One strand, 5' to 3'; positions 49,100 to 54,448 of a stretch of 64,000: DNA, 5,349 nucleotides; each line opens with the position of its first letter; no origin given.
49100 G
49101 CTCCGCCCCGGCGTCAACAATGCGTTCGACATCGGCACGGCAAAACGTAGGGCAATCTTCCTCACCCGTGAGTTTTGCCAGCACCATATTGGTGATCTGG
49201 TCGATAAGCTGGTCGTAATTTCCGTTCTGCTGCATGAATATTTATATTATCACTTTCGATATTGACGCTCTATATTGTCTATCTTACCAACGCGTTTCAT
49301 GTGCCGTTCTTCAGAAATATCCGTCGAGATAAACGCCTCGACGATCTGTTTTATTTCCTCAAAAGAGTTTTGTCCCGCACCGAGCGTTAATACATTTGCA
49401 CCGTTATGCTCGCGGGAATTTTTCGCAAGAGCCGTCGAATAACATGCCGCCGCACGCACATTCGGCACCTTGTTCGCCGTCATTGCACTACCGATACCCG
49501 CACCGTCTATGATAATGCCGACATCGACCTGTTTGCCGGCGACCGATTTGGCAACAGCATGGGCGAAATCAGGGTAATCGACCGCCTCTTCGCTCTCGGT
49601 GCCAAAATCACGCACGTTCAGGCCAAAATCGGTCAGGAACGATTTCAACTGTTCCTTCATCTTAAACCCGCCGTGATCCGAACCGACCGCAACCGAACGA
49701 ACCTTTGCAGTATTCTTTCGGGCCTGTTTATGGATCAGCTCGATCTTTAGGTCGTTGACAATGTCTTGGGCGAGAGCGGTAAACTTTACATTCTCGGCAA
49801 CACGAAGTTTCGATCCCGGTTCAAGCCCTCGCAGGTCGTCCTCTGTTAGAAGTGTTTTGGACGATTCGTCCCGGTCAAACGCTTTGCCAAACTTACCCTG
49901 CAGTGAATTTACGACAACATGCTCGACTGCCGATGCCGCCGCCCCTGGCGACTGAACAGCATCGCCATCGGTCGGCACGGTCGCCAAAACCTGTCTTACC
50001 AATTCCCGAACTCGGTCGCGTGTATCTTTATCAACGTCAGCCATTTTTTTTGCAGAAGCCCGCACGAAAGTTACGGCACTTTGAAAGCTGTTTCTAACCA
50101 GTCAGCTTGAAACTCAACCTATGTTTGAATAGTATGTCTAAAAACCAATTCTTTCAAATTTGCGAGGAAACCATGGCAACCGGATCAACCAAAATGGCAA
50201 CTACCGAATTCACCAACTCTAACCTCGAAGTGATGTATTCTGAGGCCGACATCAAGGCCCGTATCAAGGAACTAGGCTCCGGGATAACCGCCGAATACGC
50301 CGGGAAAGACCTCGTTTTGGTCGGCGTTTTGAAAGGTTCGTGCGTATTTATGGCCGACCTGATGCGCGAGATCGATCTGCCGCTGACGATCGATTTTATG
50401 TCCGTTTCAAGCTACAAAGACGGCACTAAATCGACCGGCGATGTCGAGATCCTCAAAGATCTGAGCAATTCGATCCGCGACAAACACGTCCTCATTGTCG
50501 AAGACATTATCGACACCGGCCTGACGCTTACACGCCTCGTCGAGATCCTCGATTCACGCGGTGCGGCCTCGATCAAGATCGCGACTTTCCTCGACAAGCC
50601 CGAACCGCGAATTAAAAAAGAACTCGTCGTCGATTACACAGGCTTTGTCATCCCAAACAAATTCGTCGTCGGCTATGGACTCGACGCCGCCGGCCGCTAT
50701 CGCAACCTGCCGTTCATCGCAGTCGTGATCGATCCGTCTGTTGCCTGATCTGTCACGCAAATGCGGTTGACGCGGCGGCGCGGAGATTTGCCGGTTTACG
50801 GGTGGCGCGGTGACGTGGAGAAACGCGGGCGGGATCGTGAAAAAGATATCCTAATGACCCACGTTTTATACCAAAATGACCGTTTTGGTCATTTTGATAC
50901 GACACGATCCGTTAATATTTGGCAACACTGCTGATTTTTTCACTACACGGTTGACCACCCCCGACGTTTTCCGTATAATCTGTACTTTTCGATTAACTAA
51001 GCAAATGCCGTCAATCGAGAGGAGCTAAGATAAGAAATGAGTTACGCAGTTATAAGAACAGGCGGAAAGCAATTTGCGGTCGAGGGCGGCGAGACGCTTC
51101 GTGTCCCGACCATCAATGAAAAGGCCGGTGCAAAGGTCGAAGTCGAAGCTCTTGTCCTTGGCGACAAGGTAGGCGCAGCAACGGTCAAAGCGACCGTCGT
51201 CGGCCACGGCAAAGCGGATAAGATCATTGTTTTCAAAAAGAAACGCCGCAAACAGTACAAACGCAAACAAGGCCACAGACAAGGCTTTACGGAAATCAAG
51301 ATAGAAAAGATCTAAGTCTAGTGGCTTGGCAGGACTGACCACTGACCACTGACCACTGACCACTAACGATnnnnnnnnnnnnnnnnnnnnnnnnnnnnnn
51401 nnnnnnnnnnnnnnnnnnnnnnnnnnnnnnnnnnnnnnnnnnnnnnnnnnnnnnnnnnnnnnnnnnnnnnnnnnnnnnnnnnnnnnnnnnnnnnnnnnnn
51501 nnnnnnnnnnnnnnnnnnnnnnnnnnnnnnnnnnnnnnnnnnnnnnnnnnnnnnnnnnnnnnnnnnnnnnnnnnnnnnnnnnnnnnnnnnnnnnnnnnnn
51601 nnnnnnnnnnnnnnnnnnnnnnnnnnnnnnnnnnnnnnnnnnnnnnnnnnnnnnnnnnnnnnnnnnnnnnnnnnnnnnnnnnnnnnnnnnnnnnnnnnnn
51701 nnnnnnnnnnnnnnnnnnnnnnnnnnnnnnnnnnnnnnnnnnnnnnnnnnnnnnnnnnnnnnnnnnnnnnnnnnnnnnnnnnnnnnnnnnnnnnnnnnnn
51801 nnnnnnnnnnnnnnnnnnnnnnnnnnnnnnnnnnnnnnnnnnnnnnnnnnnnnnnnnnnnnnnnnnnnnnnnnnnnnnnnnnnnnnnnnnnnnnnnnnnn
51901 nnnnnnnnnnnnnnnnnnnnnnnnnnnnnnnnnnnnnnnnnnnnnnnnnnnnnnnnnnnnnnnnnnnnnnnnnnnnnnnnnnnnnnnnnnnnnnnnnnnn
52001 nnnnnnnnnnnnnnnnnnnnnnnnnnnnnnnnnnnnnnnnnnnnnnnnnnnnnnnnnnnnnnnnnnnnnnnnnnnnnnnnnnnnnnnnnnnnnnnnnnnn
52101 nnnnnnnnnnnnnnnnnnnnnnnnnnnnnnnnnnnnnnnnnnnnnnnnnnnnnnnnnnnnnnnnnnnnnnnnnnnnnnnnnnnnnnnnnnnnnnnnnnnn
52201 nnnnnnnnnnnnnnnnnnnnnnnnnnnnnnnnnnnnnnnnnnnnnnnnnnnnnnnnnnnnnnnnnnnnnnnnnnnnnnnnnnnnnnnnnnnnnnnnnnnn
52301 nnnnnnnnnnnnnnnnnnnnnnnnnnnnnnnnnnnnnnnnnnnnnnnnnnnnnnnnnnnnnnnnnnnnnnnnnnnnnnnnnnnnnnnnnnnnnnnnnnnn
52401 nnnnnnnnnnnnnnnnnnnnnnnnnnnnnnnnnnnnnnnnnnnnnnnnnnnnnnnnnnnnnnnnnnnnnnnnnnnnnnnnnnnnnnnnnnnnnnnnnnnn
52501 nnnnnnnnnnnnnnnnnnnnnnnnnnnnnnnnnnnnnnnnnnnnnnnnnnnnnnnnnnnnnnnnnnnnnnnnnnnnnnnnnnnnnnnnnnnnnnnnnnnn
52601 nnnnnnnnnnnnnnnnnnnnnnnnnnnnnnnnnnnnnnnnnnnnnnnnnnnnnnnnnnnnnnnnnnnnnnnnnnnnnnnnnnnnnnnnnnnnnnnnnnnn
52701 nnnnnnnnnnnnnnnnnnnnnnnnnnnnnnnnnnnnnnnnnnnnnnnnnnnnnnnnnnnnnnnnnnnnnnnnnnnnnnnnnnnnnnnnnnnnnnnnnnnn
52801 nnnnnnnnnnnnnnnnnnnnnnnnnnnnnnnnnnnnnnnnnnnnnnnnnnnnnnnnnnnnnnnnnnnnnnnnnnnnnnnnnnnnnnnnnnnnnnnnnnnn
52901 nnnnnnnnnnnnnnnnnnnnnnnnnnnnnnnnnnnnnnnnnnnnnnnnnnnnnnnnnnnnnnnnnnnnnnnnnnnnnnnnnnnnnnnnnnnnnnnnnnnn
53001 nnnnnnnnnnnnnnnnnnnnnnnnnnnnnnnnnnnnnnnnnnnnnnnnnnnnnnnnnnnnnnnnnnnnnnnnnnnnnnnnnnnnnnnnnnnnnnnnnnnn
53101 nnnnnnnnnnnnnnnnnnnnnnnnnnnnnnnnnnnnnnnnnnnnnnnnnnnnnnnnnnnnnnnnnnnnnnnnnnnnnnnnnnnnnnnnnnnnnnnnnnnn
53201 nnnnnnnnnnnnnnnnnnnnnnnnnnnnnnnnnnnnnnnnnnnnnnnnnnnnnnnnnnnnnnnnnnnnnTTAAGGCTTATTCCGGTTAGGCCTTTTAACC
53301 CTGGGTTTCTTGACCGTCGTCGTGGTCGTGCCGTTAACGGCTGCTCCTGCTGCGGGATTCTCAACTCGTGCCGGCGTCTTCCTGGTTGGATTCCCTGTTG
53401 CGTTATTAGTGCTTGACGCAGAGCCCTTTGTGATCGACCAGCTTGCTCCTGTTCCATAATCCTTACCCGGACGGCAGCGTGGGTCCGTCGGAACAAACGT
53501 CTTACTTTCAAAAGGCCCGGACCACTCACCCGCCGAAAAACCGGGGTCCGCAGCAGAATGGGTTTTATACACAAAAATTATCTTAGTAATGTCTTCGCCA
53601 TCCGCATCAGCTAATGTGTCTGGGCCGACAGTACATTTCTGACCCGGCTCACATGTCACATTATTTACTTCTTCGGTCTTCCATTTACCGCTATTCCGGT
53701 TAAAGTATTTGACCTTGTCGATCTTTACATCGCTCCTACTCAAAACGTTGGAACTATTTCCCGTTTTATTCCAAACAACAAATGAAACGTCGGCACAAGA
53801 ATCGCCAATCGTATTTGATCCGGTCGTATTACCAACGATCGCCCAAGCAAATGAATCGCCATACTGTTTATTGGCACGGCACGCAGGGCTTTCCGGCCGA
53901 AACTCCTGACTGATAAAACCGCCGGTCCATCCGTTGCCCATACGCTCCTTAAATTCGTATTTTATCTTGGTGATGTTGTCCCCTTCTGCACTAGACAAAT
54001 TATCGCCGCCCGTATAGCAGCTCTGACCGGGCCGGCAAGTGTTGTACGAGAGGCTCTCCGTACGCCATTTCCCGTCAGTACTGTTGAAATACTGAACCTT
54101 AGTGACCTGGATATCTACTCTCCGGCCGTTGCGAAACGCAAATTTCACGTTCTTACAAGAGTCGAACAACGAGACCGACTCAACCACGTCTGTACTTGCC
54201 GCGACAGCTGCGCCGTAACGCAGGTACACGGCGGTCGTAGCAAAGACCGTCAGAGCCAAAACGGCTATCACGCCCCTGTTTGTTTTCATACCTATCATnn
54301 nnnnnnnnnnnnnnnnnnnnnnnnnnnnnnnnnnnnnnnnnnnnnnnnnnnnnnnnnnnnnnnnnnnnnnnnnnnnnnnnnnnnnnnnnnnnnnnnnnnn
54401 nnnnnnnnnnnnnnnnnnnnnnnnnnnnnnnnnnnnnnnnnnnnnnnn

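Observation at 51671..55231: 3.5-kb accessory segment between rpmA and obgE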

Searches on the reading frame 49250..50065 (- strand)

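Call 7: search_protein_families(library=pfam, proteins=[window:49250-50065:-], max_evalue=0.01)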
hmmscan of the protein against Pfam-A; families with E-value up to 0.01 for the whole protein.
window:49250-50065:- (271 aa): 1 family
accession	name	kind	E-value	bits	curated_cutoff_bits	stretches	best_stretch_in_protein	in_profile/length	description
PF02502.23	LacAB_rpiB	-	6.3e-48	162.7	24.7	1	125-262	1-138/138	Ribose/Galactose Isomerase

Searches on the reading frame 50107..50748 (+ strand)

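Call 7: search_protein_families(library=pfam, proteins=[window:50107-50748:+], max_evalue=0.01)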
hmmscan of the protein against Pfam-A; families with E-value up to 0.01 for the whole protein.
window:50107-50748:+ (213 aa): 2 families
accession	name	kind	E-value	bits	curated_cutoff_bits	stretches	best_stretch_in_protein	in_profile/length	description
PF00156.33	Pribosyltran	-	1.5e-29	102.8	26.3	1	49-194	11-157/158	Phosphoribosyl transferase domain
PF14681.12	UPRTase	-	2.2e-05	24.5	27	1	68-160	67-157/206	Uracil phosphoribosyltransferase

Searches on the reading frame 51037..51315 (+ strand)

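Call 7: search_protein_families(library=pfam, proteins=[window:51037-51315:+], max_evalue=0.01)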
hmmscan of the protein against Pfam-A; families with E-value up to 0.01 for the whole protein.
window:51037-51315:+ (92 aa): 1 family
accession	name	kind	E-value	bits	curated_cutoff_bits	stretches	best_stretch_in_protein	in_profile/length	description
PF00829.26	Ribosomal_L21p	-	3e-28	98.4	27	1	3-92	2-99/99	Ribosomal prokaryotic L21 protein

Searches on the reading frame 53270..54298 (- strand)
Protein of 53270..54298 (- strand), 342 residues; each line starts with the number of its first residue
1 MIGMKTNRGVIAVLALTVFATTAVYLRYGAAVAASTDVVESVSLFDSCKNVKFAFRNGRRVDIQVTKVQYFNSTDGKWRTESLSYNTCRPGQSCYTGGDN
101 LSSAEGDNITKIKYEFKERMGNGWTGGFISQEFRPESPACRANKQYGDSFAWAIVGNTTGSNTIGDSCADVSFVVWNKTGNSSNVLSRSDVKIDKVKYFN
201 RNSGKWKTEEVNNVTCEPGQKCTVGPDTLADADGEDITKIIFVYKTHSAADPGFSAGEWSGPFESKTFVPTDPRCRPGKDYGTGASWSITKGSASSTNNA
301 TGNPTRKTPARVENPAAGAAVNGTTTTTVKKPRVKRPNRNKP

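Call 7: search_protein_families(library=pfam, proteins=[window:53270-54298:-], max_evalue=0.01)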
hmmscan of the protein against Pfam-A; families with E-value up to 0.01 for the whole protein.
window:53270-54298:- (342 aa): 0 families

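Call 25: find_homologous_proteins(query=window:53270-54298:-, max_evalue=0.001)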
Query window:53270-54298:- (342 aa): 21 proteins with E <= 0.001 among 5285 candidates.
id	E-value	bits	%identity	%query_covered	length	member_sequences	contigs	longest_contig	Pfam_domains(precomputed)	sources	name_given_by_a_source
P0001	7.3e-211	718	92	100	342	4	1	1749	-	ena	-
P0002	1.2e-186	638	84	98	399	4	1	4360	-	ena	-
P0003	3.9e-90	321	37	83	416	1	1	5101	-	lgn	-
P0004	7.9e-83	297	36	93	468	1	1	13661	-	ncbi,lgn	-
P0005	2.2e-68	249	39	81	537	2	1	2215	-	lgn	-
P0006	1.1e-53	201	43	71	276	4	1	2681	-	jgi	jgi:hypothetical protein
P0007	1.4e-53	201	38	94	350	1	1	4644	-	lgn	-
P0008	1.8e-52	197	40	83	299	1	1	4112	-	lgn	-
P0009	6.9e-51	192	42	74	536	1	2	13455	-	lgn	-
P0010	7.8e-51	192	39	85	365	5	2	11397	-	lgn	-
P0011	2.1e-50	190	42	71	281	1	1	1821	-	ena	-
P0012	4.9e-50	189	37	90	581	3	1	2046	-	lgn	-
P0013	7.7e-50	188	41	75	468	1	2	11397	-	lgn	-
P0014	7.8e-50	188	37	97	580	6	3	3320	-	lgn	-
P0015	7.8e-50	188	36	95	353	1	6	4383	-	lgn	-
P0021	3.2e-45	173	35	82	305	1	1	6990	-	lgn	-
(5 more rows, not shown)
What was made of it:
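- P2 itself is 92% identical to its L202 ortholog (call 25).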

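Call 35: find_encoding_contigs(protein=P0002, flank=5000, max_places=4)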
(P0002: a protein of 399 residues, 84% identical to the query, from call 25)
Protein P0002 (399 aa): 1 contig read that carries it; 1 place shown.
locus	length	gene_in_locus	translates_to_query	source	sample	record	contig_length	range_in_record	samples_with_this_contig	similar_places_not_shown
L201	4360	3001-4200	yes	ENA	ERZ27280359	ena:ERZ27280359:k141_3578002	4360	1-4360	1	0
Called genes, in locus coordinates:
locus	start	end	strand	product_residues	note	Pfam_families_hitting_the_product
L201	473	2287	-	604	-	-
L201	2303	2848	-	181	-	-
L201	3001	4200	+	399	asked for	-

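Call 36: find_encoding_contigs(protein=P0001, flank=5000, max_places=4)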
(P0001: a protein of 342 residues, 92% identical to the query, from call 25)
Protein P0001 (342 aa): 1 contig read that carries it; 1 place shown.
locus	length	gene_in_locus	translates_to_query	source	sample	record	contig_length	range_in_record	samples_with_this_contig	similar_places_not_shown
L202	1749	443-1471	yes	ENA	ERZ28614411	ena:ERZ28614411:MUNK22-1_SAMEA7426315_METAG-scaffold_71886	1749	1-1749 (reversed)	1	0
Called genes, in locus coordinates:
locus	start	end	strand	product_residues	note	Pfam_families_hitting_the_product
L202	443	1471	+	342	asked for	-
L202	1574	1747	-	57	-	?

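Call 42: find_encoding_contigs(protein=P0021, flank=6000, max_places=4)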
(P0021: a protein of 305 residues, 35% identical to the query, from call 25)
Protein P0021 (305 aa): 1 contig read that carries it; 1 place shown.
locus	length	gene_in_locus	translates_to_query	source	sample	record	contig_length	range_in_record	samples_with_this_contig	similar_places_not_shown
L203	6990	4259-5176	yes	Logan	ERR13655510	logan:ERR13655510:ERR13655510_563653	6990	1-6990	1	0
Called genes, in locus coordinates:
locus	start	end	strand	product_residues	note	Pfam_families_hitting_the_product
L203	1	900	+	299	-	?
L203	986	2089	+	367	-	PF00226:DnaJ, PF01556:DnaJ_C, PF00684:DnaJ_CXXCXGXG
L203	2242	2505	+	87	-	-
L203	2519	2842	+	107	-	-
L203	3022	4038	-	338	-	PF24575:TPR_Slam (faint), PF00515:TPR_1 (faint), PF07719:TPR_2 (faint), PF14559:TPR_19 (weak), PF23914:TPR_CcmH_CycH, PF13424:TPR_12 (weak), PF13432:TPR_16, PF14559:TPR_19, +7 more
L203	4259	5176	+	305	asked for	-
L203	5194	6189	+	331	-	-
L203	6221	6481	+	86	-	-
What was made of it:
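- The nearest P1 relative (P0021) is not next to rpmA (call 42).
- Tried and rejected: The closest P1 relative, P0021, lies in an unrelated locus next to DnaJ and TPR genes (call 42).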

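Call 46: predict_structure(alignment_id=A4)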
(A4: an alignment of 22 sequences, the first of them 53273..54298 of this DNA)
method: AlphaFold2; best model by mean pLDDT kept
length: 342 residues; sequences in the alignment: 22
mean_pLDDT: 68.5   pTM: 0.40
mean pLDDT of the five models: 68.5, 68.2, 68.1, 67.2, 66.4
residues with pLDDT >= 90: 35; 70-90: 160; 50-70: 64; < 50: 83
segments of 3 or more residues with pLDDT < 50: 1-7, 27-44, 159-166, 294-339
pLDDT, mean of each block of 10 residues (from residue 1): 44 55 50 35 58 83 89 88 82 78 73 90 83 88 78 66 50 85 69 90 86 84 78 77 82 62 89 80 81 43 33 32 32 40 41
secondary structure, 60 per line:
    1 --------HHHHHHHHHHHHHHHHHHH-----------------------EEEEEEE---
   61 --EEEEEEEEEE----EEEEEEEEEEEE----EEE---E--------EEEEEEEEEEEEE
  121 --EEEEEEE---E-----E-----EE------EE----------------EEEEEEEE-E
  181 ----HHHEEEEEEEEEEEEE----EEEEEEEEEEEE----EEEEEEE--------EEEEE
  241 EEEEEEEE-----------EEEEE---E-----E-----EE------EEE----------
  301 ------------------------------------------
elements in order: H9-27 E51-57 E63-72 E77-88 E93-95 E108-120 E123-129 E171-178 E188-200 E205-216 E221-227 E236-248 E260-264 E288-290

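Call 52: fold_search(model_id=the predicted structure, library=pdb)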
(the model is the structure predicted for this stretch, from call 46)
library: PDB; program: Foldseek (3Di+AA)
matches with E <= 10: 1201; with E <= 0.001: 7
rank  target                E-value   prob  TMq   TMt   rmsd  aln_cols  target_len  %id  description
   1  7f7y_A                1.1e-04  0.91  0.17  0.17  16.6       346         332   10  Crystal Structure of protein PitB from pilus islet-2 of Streptococcus pneumoniae (released 2022-06-01)
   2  4s3l_A                2.6e-04  0.57  0.13  0.14  16.5       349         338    9  Crystal Structure of major pilin protein PitB from type II pilus of Streptococcus pneumoniae (released 2015-07-29)
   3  4ecn                  3.0e-04  0.87  0.16  0.08  14.5       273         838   11  Crystal structure of a leucine-rich repeat protein (BT_0210) from Bacteroides thetaiotaomicron VPI-5482 at 2.80 A resolu (released 2012-05-23)
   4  7w7i_G                5.9e-04  0.47  0.14  0.14  18.1       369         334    9  Crystal Structure of shaft pilin PitB from pilus islet-2 of Streptococcus oralis (released 2022-06-01)
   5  9fw9_C                7.7e-04  0.84  0.16  0.24  16.6       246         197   10  Cryo-EM structure of the type 1 pilus assembly platform as part of the FimA-bound chaperone-usher pilus complex (FimDH (released 2025-06-04)
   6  9bd5_A                8.5e-04  0.57  0.13  0.10  19.0       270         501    9  Laccase from Bacillus licheniformis (released 2024-11-20)
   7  7w7i_F                9.0e-04  0.54  0.15  0.15  16.5       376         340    9  Crystal Structure of shaft pilin PitB from pilus islet-2 of Streptococcus oralis (released 2022-06-01)
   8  7s2s_D                1.1e-03  0.80  0.14  0.22  17.5       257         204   11  nanobody bound to Interleukin-2Rbeta (released 2022-03-30)
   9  7s2s_B                1.1e-03  0.80  0.14  0.22  17.6       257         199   12  nanobody bound to Interleukin-2Rbeta (released 2022-03-30)
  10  3qaz_B                1.3e-03  0.60  0.14  0.19  16.5       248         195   12  IL-2 mutant D10 ternary complex (released 2012-04-11)
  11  4mkm                  1.4e-03  0.89  0.18  0.20  27.2       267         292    5  Repeat domains 1 & 2 of Clostridium perfringens Cpe0147 (released 2013-12-04)
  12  7w7i_D                1.5e-03  0.60  0.17  0.17  17.9       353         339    9  Crystal Structure of shaft pilin PitB from pilus islet-2 of Streptococcus oralis (released 2022-06-01)
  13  7w7i_E                2.0e-03  0.63  0.17  0.17  17.7       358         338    9  Crystal Structure of shaft pilin PitB from pilus islet-2 of Streptococcus oralis (released 2022-06-01)
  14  5m5e_B                2.0e-03  0.54  0.13  0.19  17.3       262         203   12  Crystal structure of a interleukin-2 variant in complex with interleukin-2 receptor (released 2017-05-03)
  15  6fqa_A                2.2e-03  0.66  0.15  0.21  19.7       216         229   13  Crystal structure of the CsuC-CsuA/B chaperone-subunit preassembly complex of the archaic chaperone-usher Csu pili of  (released 2018-09-26)
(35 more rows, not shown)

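Call 65: search_protein_families(library=padloc, proteins=[window:53273-54298:-], max_evalue=0.01)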
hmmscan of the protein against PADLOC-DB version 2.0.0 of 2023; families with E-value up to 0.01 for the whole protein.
window:53273-54298:- (342 aa): 0 families
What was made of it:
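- Tried and rejected: No Pfam or PADLOC hit (calls 7, 65).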
